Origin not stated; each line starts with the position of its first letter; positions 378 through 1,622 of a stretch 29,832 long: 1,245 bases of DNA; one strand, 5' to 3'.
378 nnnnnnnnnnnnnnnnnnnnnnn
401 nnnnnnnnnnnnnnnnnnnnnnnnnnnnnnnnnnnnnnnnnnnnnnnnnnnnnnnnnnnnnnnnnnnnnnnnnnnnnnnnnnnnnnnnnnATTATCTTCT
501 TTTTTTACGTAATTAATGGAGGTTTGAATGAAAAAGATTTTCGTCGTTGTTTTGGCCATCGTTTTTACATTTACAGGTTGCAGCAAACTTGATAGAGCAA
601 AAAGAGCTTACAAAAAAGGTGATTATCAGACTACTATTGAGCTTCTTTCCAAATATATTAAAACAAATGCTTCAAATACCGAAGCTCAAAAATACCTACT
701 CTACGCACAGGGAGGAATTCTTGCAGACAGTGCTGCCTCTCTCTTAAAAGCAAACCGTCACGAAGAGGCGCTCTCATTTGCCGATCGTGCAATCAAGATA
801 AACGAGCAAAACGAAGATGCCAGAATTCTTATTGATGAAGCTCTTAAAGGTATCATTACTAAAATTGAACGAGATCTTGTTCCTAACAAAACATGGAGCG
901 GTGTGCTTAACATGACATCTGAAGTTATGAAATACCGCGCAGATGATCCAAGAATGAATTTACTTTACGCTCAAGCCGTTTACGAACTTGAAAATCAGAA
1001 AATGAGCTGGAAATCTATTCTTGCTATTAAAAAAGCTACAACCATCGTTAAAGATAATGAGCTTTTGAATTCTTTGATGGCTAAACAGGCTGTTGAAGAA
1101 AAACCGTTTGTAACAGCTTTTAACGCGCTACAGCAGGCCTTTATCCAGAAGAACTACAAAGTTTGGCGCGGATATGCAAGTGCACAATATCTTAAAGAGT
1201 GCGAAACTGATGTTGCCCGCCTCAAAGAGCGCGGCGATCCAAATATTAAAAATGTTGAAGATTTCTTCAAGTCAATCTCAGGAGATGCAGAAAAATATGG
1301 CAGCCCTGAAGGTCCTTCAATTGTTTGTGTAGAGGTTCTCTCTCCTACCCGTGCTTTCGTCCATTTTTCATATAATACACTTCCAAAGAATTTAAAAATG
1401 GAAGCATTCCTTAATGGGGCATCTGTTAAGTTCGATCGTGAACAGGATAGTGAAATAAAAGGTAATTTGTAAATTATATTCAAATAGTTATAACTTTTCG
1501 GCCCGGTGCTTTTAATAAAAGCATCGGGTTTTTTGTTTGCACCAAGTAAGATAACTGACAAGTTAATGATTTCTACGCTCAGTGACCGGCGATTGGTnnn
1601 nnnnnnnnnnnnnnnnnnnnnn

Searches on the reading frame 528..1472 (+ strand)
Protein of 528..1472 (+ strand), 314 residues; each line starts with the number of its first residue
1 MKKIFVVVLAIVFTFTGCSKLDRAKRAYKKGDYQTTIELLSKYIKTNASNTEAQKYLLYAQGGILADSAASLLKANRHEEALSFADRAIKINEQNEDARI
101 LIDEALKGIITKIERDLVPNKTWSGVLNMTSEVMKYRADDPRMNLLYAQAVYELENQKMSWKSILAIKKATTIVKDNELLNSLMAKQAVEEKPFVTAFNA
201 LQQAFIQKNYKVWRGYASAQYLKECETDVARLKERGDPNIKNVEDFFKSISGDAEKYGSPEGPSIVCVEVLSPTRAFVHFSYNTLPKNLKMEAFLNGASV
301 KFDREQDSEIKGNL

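Call 44: search_protein_families(library=pfam, proteins=[window:528-1472:+], max_evalue=0.001)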
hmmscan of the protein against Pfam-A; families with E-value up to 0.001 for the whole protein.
window:528-1472:+ (314 aa): 3 families
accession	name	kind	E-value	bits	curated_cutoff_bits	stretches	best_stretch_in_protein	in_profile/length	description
PF14863.12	Alkyl_sulf_dimr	-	0.00012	22.9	26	0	21-57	73-109/139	Alkyl sulfatase dimerisation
PF14559.12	TPR_19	-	0.00022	21.9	25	0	72-101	1-30/68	Tetratricopeptide repeat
PF13428.12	TPR_14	-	0.00027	21.8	23.5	0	66-100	5-39/44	Tetratricopeptide repeat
